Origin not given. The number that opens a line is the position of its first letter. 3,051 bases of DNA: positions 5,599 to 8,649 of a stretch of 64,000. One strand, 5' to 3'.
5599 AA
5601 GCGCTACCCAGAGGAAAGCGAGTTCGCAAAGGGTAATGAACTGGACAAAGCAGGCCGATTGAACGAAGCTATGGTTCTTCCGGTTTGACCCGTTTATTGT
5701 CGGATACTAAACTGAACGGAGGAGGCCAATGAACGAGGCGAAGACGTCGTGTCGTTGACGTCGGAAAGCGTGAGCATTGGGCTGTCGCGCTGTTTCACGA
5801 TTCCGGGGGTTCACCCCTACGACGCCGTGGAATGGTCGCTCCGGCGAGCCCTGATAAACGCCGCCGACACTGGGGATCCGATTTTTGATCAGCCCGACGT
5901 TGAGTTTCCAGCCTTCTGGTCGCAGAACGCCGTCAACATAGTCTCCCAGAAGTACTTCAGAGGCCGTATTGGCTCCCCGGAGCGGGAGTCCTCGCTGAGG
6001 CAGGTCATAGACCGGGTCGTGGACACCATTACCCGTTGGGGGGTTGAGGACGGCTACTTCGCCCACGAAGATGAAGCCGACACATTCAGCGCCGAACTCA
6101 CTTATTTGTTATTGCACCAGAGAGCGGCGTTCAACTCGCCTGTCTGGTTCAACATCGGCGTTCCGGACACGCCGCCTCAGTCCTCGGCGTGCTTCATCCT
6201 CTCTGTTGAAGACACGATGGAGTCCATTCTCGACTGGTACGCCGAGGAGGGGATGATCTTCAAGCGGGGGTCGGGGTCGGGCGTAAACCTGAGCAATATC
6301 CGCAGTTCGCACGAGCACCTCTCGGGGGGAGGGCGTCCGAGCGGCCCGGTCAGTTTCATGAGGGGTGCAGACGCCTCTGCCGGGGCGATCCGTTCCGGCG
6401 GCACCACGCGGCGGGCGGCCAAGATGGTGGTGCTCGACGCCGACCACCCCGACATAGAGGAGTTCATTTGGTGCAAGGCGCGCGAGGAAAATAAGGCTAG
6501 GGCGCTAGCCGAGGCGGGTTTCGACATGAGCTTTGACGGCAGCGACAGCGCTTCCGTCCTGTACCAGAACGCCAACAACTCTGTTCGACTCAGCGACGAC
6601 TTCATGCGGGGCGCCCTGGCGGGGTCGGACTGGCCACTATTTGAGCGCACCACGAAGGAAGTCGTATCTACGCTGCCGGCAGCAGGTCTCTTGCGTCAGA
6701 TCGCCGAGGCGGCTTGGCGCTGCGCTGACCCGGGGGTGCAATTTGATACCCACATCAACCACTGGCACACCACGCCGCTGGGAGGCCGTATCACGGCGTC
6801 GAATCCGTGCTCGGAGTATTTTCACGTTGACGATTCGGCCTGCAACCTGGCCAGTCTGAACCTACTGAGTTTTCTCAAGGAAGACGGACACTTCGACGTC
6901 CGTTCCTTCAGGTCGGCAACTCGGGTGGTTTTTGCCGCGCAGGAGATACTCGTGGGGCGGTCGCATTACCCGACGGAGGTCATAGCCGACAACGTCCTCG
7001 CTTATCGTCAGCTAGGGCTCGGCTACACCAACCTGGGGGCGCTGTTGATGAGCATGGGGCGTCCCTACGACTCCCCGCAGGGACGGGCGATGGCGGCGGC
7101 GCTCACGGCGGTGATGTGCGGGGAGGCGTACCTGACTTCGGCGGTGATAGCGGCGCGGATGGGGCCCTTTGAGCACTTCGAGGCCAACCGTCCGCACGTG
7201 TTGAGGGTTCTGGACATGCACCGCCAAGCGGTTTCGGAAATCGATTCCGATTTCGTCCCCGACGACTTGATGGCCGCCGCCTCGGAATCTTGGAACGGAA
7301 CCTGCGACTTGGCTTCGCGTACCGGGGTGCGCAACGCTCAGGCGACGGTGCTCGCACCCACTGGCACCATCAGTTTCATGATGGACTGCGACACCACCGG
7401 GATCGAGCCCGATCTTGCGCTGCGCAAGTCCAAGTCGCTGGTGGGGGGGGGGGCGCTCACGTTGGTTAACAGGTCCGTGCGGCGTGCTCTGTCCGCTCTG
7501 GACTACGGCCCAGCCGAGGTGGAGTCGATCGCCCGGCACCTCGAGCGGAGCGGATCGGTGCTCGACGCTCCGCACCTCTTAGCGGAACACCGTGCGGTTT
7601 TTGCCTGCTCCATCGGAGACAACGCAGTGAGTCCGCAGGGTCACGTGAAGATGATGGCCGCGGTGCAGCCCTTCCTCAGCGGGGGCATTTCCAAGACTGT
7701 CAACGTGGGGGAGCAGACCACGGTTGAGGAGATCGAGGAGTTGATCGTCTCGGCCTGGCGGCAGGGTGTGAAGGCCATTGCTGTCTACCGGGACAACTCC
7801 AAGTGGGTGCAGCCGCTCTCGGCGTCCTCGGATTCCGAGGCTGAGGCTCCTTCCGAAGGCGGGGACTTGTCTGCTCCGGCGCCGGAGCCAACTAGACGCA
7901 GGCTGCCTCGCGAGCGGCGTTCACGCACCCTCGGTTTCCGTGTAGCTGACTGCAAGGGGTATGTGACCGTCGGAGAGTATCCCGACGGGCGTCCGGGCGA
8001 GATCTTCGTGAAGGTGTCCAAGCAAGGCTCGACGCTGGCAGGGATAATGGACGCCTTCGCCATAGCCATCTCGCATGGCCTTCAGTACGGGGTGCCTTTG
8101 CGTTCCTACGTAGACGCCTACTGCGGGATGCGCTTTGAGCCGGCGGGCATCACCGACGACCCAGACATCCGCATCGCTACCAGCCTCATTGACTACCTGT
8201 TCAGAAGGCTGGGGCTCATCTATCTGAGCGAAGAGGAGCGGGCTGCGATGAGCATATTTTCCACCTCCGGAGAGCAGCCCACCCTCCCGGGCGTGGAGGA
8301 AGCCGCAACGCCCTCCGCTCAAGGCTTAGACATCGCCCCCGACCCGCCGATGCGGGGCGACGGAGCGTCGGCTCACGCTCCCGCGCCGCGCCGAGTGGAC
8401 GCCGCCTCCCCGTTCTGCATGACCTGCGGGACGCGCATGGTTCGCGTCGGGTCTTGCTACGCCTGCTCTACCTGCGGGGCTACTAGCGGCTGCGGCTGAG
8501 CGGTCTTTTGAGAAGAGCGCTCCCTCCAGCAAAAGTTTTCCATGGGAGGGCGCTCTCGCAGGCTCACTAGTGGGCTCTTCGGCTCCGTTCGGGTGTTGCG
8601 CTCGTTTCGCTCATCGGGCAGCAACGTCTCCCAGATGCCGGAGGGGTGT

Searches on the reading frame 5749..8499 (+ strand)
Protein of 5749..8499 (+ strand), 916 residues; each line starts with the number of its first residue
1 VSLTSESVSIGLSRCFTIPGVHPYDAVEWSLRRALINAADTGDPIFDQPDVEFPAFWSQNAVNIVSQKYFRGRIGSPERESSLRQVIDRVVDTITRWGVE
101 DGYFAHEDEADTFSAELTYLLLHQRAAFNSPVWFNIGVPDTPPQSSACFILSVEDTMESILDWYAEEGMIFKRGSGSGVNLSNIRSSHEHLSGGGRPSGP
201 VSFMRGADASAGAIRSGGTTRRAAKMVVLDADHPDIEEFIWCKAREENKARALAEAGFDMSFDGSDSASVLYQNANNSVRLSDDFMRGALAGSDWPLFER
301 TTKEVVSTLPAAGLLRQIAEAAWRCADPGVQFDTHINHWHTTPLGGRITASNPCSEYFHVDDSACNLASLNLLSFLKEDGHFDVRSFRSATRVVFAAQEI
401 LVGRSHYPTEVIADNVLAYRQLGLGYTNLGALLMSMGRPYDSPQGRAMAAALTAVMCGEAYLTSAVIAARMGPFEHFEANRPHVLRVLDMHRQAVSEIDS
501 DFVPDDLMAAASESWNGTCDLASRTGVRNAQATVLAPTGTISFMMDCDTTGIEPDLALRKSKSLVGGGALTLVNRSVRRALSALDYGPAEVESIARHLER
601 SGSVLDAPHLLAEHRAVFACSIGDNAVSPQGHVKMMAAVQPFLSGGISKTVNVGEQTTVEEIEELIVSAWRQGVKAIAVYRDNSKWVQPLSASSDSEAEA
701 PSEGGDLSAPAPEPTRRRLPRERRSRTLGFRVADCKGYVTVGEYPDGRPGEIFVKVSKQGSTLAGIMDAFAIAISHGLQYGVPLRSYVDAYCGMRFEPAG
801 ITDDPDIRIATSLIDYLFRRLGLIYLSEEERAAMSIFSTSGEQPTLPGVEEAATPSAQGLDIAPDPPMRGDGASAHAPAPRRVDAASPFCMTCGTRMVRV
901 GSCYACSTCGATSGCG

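Call 63: search_protein_families(library=pfam, proteins=[window:5749-8499:+], max_evalue=1)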
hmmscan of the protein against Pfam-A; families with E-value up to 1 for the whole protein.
window:5749-8499:+ (916 aa): 3 families
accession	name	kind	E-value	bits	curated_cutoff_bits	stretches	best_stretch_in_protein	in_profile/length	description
PF02867.20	Ribonuc_red_lgC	-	7.9e-129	431.1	23.9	1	146-680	1-523/523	Ribonucleotide reductase, barrel domain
PF08471.15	Ribonuc_red_2_N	-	9.1e-22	77.6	27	1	42-124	2-103/103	Class II vitamin B12-dependent ribonucleotide reductase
PF12637.14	TSCPD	-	4.1e-11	43.5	22.8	1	735-822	14-85/88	TSCPD domain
